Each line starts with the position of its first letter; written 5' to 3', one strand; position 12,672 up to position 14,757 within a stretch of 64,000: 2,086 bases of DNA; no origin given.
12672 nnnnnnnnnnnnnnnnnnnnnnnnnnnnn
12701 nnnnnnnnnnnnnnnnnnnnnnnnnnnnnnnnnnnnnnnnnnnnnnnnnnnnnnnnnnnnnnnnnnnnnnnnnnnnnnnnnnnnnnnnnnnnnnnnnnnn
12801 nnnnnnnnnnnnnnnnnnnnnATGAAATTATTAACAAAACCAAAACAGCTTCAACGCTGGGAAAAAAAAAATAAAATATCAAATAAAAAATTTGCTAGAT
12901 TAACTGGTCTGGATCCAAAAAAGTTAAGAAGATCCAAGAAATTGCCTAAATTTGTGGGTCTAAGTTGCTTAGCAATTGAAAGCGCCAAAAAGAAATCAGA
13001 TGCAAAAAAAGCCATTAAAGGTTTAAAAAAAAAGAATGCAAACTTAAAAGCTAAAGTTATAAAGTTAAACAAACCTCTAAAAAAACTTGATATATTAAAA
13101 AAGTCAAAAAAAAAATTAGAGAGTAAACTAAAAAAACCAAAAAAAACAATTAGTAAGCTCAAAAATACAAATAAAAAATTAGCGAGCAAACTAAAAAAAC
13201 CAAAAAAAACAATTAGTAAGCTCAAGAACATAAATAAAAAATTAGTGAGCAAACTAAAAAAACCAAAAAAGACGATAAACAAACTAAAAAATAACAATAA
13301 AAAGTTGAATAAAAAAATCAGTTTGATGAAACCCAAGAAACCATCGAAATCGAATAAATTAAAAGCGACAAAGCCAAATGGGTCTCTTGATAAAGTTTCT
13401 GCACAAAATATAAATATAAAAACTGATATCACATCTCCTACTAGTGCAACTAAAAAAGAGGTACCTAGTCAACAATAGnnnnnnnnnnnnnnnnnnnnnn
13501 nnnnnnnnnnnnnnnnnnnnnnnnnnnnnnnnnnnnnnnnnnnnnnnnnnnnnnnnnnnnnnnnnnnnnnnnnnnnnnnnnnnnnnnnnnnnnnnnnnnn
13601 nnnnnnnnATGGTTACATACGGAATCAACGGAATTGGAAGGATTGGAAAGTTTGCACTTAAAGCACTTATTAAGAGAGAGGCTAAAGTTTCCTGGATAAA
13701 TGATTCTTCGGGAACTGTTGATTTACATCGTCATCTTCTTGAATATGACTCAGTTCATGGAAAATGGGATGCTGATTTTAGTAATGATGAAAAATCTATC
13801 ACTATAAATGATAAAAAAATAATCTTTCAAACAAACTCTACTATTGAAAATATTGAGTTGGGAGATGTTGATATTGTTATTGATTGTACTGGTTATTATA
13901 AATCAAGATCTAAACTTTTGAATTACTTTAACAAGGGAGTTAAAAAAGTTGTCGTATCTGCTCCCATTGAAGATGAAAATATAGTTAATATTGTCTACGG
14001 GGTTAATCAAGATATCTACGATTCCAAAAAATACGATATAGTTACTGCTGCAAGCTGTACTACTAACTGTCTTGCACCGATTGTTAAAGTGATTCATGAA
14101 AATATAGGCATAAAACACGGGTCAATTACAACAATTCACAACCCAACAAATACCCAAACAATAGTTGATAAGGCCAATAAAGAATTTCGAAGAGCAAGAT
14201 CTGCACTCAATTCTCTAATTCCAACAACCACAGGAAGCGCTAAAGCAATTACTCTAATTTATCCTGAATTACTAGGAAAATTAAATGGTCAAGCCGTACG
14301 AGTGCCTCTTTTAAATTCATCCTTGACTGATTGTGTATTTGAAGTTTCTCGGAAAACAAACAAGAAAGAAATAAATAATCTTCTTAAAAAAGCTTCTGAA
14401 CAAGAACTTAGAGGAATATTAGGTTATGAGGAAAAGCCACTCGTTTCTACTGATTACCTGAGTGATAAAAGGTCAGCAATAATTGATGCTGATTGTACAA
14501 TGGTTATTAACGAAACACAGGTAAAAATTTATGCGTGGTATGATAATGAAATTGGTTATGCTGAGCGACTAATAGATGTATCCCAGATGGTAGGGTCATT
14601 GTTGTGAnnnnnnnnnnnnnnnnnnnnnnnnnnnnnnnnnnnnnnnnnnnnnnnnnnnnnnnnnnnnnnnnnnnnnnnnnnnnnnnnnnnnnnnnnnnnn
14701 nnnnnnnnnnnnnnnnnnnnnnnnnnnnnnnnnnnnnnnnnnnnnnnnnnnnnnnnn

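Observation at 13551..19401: gap-arsJ-ppk-ppx appears to be one Pho-box-driven operon: arsenate detoxification wired to P starvation and polyphosphate turnover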

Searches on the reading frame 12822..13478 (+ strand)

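Call 4: search_protein_families(library=pfam, proteins=[window:12822-13478:+])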
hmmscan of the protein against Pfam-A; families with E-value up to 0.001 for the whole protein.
window:12822-13478:+ (218 aa): 1 family
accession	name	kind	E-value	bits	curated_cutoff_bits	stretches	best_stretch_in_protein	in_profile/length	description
PF10473.14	CENP-F_leu_zip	-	0.00024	21.6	34.5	1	56-168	3-112/140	Leucine-rich repeats of kinetochore protein Cenp-F/LEK1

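Call 5: search_protein_families(library=ncbifam, proteins=[window:12822-13478:+])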
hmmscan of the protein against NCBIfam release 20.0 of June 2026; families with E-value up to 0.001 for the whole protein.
window:12822-13478:+ (218 aa): 4 families
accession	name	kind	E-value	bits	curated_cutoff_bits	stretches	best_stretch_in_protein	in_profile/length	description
NF045487.1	ASRP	equivalog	6.6e-06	25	300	1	57-181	325-446/593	archaea-specific SMC-related protein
TIGR02169.1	SMC_prok_A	equivalog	0.00012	19.9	729.4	1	56-201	822-966/1165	chromosome segregation protein SMC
NF003034.1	PRK03918.1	equivalog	0.00016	19.8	700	1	54-180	198-323/878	DNA double-strand break repair ATPase Rad50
TIGR02168.1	SMC_prok_B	equivalog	0.00028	18.8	567.35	1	54-198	293-434/1181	chromosome segregation protein SMC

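Call 53: search_protein_families(library=pfam, proteins=[window:12822-13478:+], max_evalue=0.01)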
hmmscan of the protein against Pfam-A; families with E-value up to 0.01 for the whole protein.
window:12822-13478:+ (218 aa): 5 families
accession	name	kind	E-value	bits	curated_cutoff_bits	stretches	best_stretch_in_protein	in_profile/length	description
PF10473.14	CENP-F_leu_zip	-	0.00024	21.6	34.5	1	56-168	3-112/140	Leucine-rich repeats of kinetochore protein Cenp-F/LEK1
PF13747.11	DUF4164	-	0.0012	19.6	27.2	1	73-153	4-84/89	Domain of unknown function (DUF4164)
PF25450.1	Rab11-FIP3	-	0.004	17.9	31.9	0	68-170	5-102/125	Rab11-FIP3-like domain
PF05377.16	FlaC_arch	-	0.0066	17.3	27.8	0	97-134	3-40/55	Flagella accessory protein C (FlaC)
PF10211.14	Ax_dynein_light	-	0.01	16.3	26.4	1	51-125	114-186/187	Axonemal dynein light chain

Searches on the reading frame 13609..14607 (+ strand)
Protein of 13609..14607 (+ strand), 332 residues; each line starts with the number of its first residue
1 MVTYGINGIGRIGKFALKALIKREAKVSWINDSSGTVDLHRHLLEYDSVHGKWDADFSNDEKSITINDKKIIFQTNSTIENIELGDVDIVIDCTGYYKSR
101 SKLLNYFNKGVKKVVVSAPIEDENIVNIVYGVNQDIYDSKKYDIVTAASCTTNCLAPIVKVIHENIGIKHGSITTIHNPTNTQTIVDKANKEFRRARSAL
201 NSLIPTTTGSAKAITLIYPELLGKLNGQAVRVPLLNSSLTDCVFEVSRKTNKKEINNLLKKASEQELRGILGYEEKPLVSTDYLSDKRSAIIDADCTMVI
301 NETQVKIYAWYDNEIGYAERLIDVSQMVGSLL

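Call 4: search_protein_families(library=pfam, proteins=[window:13609-14607:+])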
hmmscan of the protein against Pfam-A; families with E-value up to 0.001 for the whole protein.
window:13609-14607:+ (332 aa): 2 families
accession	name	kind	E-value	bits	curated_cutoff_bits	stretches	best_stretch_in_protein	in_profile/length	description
PF02800.25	Gp_dh_C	-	1.2e-58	197.6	24.4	1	155-311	1-158/158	Glyceraldehyde 3-phosphate dehydrogenase, C-terminal domain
PF00044.30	Gp_dh_N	-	6.7e-23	81.3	31.7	1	5-99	4-100/101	Glyceraldehyde 3-phosphate dehydrogenase, NAD binding domain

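Call 5: search_protein_families(library=ncbifam, proteins=[window:13609-14607:+])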
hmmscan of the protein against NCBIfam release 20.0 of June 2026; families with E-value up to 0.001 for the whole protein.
window:13609-14607:+ (332 aa): 12 families
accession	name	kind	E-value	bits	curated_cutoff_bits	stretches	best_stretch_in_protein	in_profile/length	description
NF033735.1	G3PDH_Arsen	exception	6.5e-156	518.8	450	1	5-324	2-322/323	ArsJ-associated glyceraldehyde-3-phosphate dehydrogenase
NF006512.0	PRK08955.1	equivalog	1.2e-139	465.3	563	1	3-330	4-332/334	glyceraldehyde-3-phosphate dehydrogenase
TIGR01534.1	GAPDH-I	equivalog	5.2e-113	377.6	367.2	1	5-323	3-330/330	type I glyceraldehyde-3-phosphate dehydrogenase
NF005830.0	PRK07729.1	equivalog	2.6e-98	329.1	546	1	4-330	5-332/343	glyceraldehyde-3-phosphate dehydrogenase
NF005641.0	PRK07403.1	equivalog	4.7e-94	315.3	616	1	1-329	1-333/337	type I glyceraldehyde-3-phosphate dehydrogenase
TIGR01532.1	E4PD_g-proteo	equivalog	2.5e-80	270.2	530.55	1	5-323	3-325/325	erythrose-4-phosphate dehydrogenase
NF010058.0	PRK13535.1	equivalog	3e-78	263.3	539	1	2-327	3-332/339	erythrose-4-phosphate dehydrogenase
NF006139.0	PRK08289.1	equivalog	9.6e-70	235.5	431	1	7-327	134-468/480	glyceraldehyde-3-phosphate dehydrogenase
NF011954.0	PRK15425.1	equivalog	5.9e-69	232.6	662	1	3-324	4-325/331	glyceraldehyde-3-phosphate dehydrogenase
NF003251.0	PRK04207.1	equivalog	7e-08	31.9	185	1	2-263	3-246/343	type II glyceraldehyde-3-phosphate dehydrogenase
NF011456.0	PRK14874.1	equivalog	1.7e-07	30.6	223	1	64-175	47-156/346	aspartate-semialdehyde dehydrogenase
TIGR01296.1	asd_B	equivalog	1.3e-06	27.8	324.2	0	62-173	40-150/339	aspartate-semialdehyde dehydrogenase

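Call 70: search_solved_structures(query=window:13609-14607:+, max_evalue=1e-40, show_alignments=1)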
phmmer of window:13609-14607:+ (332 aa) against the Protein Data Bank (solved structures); distinct sequences matched with E-value up to 1e-40: 140 (the best 60 are shown).
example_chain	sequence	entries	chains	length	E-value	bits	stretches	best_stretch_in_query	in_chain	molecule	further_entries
3dbv_O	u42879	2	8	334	2.4e-95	322.9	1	2-329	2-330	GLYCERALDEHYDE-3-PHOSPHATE DEHYDROGENASE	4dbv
1gd1_O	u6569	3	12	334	9.4e-94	317.6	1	2-329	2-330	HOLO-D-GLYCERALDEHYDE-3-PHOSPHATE DEHYDROGENASE | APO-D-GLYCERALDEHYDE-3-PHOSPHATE DEHYDROGENASE | Glyceraldehyde-3-phosphate dehydrogenase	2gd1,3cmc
1dbv_O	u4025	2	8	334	2.6e-93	316.2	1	2-329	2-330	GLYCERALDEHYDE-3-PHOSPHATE DEHYDROGENASE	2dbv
1npt_O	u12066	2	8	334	1.7e-92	313.4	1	2-329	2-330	Glyceraldehyde 3-phosphate dehydrogenase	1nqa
1nq5_O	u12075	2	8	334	2.6e-92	312.9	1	2-329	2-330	Glyceraldehyde 3-phosphate dehydrogenase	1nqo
8wwz_A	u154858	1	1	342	7.1e-85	288.5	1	3-328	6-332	Glyceraldehyde-3-phosphate dehydrogenase 2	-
3b1j_A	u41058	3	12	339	4e-82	279.4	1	4-328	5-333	Glyceraldehyde 3-phosphate dehydrogenase (NADP+)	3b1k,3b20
2d2i_A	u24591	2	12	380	8.3e-82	278.4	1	4-328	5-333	glyceraldehyde 3-phosphate dehydrogenase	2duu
4dib_A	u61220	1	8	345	4.2e-79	269.5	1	3-328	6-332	Glyceraldehyde 3-phosphate dehydrogenase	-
1hdg_O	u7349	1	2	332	7.1e-78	265.5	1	5-327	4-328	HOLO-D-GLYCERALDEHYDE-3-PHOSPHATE DEHYDROGENASE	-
3gnq_A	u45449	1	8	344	1.6e-77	264.3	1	4-325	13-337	Glyceraldehyde-3-phosphate dehydrogenase, type I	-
6gfo_A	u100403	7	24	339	1.7e-77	264.2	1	1-327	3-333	Glyceraldehyde-3-phosphate dehydrogenase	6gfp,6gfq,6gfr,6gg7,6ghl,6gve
3zcx_A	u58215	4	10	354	2e-77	264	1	1-327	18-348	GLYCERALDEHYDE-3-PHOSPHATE DEHYDROGENASE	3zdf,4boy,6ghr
3doc_A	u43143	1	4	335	7.2e-77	262.2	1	3-331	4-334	glyceraldehyde 3-phosphate dehydrogenase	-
7bew_A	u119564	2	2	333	9.2e-77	261.8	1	3-327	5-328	Glyceraldehyde-3-phosphate dehydrogenase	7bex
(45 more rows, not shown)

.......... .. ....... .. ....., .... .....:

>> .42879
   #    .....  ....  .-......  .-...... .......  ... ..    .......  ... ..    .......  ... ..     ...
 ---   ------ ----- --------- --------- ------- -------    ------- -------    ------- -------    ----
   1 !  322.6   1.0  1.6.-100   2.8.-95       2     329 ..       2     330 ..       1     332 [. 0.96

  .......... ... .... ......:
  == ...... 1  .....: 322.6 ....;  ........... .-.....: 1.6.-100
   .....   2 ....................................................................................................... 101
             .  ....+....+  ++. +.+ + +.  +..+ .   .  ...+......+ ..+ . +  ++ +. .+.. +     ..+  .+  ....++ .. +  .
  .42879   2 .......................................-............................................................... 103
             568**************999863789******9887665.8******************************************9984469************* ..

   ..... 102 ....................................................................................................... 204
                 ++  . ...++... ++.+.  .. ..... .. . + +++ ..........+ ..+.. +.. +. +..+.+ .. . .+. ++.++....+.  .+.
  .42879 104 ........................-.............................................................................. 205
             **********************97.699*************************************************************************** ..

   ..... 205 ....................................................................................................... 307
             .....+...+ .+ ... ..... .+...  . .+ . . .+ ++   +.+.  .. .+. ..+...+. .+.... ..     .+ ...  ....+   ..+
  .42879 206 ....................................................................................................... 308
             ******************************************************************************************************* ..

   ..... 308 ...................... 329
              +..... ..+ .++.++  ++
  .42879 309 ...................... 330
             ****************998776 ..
